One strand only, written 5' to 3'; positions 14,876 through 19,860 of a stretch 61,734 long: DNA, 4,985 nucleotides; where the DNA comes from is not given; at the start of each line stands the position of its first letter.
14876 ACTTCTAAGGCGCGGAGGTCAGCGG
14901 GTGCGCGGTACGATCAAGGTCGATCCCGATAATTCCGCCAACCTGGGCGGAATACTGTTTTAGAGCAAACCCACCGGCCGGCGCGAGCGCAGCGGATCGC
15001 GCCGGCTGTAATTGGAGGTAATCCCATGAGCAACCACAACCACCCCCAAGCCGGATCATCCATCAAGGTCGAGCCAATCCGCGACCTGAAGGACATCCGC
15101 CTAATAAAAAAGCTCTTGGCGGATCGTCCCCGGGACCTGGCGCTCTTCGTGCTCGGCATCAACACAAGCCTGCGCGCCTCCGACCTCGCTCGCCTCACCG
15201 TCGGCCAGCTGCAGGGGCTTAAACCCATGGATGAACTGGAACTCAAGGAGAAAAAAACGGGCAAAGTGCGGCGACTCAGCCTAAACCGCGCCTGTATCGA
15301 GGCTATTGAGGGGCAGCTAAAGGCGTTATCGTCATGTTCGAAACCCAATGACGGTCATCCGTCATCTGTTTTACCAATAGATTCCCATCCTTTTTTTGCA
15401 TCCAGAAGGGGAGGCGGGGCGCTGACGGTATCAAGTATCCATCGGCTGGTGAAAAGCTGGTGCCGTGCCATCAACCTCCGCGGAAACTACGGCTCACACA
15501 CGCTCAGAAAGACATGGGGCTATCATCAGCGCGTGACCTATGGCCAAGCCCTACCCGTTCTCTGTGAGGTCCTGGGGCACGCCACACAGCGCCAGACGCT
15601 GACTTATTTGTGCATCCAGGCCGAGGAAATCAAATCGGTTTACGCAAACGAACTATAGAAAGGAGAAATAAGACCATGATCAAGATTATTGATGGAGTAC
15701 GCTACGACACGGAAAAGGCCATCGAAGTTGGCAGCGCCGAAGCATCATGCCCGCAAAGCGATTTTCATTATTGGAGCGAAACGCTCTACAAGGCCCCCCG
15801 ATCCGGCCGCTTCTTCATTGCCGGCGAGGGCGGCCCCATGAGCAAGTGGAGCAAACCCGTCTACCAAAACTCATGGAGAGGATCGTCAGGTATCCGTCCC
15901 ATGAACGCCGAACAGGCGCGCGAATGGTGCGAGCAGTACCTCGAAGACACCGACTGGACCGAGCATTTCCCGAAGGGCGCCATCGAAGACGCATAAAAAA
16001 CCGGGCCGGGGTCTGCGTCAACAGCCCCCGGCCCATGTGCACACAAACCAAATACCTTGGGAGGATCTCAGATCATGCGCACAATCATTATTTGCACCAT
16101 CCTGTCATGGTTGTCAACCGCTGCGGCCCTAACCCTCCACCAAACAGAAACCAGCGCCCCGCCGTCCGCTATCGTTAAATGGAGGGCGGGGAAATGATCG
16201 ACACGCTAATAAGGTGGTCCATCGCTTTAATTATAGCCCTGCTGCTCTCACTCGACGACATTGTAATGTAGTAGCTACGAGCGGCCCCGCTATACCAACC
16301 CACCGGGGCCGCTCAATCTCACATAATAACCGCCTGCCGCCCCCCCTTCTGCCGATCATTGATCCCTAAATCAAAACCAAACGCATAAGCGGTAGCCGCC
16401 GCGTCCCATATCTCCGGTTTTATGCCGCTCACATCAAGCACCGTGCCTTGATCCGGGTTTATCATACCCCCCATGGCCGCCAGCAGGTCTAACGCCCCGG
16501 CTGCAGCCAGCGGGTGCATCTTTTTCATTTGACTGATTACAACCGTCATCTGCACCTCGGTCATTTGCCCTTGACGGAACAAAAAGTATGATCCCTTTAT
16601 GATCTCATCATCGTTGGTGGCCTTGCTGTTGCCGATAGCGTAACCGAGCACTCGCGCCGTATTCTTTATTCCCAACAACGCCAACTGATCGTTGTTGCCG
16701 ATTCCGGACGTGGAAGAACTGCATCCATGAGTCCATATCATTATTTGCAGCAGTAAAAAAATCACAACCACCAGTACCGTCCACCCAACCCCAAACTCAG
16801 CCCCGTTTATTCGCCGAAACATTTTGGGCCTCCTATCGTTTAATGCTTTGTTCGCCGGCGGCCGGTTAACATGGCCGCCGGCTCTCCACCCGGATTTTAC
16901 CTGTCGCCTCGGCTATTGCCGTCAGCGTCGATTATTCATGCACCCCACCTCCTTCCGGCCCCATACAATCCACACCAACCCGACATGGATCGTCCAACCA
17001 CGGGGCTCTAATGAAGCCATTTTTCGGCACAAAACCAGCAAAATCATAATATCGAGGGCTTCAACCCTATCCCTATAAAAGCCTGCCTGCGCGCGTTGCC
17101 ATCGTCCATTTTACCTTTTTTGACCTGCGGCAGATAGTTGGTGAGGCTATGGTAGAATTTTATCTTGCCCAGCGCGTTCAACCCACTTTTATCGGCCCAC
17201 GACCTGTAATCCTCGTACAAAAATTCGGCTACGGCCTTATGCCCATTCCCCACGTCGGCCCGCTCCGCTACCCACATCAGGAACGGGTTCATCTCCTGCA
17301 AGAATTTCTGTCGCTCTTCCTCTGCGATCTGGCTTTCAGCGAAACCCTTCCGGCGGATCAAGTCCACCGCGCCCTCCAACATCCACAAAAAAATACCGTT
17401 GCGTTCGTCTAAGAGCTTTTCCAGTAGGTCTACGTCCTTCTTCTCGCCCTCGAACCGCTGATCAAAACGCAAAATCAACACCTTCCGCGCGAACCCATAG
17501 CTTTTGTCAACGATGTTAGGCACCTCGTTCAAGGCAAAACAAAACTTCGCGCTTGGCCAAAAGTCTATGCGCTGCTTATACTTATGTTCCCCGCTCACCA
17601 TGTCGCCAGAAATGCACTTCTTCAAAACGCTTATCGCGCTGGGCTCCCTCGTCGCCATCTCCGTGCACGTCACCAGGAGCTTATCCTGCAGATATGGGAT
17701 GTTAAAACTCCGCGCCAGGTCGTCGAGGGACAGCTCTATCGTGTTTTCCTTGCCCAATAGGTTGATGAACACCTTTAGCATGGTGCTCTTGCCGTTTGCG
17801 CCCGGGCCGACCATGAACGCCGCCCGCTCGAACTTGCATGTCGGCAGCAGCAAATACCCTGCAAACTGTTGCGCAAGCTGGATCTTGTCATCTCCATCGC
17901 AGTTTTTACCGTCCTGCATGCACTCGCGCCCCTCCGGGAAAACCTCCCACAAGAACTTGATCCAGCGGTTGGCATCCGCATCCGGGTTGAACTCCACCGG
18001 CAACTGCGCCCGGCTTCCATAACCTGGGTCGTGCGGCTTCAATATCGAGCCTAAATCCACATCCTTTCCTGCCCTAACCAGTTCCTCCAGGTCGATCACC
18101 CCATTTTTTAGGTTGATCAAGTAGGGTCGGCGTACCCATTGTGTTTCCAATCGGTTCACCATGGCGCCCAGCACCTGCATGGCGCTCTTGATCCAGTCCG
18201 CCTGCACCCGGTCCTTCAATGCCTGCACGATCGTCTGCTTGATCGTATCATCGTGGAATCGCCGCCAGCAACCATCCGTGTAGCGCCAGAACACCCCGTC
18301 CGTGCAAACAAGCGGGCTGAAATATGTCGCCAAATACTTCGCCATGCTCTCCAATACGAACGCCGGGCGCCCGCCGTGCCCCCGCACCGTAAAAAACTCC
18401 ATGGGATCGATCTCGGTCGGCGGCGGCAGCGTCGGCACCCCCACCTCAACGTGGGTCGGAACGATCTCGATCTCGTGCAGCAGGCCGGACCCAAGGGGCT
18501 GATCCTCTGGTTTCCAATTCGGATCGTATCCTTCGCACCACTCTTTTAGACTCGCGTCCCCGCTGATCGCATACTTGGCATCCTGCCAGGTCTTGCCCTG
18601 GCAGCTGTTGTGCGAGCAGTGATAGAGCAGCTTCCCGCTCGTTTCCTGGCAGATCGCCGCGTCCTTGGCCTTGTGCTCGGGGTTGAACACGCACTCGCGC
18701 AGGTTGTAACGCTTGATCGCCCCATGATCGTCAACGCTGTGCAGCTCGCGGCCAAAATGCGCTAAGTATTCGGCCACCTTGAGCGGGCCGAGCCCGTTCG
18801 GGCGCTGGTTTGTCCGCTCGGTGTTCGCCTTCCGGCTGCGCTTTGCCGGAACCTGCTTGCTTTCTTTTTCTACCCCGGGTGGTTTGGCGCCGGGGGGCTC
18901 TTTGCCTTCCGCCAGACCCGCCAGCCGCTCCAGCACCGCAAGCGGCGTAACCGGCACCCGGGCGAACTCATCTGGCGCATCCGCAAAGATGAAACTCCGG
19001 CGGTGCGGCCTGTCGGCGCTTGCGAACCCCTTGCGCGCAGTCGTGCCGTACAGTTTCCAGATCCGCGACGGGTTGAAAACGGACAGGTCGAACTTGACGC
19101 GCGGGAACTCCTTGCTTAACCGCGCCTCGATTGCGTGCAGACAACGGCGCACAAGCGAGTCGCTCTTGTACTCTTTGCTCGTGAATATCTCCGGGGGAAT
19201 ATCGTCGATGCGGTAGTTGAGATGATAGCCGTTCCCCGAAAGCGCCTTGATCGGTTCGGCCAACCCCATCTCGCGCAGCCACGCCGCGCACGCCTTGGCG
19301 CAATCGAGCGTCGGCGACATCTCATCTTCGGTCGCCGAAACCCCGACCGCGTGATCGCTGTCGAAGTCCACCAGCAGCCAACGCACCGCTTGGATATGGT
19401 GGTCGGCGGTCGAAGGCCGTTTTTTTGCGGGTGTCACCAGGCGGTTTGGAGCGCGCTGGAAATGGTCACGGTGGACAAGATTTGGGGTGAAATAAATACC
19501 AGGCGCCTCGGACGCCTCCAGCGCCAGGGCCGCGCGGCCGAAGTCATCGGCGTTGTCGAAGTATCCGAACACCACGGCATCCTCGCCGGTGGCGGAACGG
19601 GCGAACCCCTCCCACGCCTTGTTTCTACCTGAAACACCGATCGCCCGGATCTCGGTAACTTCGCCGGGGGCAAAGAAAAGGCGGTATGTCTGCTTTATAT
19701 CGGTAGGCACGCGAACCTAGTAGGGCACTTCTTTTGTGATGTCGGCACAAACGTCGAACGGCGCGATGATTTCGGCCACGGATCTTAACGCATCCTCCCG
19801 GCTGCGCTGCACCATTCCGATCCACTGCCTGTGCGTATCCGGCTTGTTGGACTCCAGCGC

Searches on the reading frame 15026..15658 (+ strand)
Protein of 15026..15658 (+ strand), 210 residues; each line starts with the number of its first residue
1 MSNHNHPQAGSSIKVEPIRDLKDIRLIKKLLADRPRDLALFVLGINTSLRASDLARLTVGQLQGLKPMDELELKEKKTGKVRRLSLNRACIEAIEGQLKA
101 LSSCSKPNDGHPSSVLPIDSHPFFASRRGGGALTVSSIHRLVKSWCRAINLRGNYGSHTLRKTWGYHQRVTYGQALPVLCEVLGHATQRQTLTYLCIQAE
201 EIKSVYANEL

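Call 63: search_protein_families(library=pfam, proteins=[window:15026-15658:+], max_evalue=0.001)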
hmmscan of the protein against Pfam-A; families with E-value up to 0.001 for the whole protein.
window:15026-15658:+ (210 aa): 1 family
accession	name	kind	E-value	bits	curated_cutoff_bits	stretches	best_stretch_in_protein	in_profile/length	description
PF00589.27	Phage_integrase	-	2.2e-10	41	27.1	1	34-197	21-168/172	Phage integrase family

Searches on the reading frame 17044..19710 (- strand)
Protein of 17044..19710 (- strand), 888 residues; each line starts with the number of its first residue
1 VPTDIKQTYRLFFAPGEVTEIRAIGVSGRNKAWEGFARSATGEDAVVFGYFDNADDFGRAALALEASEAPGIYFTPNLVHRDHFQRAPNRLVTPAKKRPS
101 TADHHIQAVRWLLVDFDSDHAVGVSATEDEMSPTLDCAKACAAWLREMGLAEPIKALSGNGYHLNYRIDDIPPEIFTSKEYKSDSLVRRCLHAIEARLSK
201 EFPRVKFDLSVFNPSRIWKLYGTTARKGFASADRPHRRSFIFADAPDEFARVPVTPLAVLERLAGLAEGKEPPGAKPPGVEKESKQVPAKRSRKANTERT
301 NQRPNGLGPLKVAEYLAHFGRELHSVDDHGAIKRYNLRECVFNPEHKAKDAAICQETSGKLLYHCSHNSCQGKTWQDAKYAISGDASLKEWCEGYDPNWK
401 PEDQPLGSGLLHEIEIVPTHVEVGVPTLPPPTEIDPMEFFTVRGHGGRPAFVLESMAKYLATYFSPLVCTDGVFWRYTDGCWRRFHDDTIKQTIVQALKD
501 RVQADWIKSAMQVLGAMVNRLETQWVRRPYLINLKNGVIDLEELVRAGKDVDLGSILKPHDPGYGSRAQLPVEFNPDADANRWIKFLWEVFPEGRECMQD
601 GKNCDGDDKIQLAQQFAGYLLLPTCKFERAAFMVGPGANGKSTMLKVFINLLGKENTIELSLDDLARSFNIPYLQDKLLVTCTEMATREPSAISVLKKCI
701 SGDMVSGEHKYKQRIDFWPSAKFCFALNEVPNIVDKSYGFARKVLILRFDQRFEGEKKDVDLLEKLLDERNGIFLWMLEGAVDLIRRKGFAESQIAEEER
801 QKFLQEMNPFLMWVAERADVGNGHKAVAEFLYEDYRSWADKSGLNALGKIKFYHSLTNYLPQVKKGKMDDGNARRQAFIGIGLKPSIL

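Call 29: search_protein_families(library=phrogs, proteins=[window:17044-19710:-], max_evalue=0.00001)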
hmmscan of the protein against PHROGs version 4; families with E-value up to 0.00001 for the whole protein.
window:17044-19710:- (888 aa): 9 families
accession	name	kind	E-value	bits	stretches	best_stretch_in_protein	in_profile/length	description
phrog_864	-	DNA, RNA and nucleotide metabolism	5.7e-65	221.4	1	450-874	212-618/1064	DNA primase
phrog_1829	-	DNA, RNA and nucleotide metabolism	9.3e-64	216.8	1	472-885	348-757/772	DNA primase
phrog_6088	-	DNA, RNA and nucleotide metabolism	3.6e-58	198.6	1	517-884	418-764/772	DNA primase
phrog_1156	-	DNA, RNA and nucleotide metabolism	2.6e-46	159.6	1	523-884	475-826/855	DNA primase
phrog_2478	-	DNA, RNA and nucleotide metabolism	1.8e-38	133.2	1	499-858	478-820/854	DNA polymerase/primase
phrog_7601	-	unknown function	1.1e-31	111.3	1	624-866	16-260/289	-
phrog_16950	-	DNA, RNA and nucleotide metabolism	1.3e-25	90.4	1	479-879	429-831/843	DNA primase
phrog_16213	-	DNA, RNA and nucleotide metabolism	3e-23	83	1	476-796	259-564/732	DNA primase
phrog_1883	-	DNA, RNA and nucleotide metabolism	1.2e-21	77.7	1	604-859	467-729/756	DNA helicase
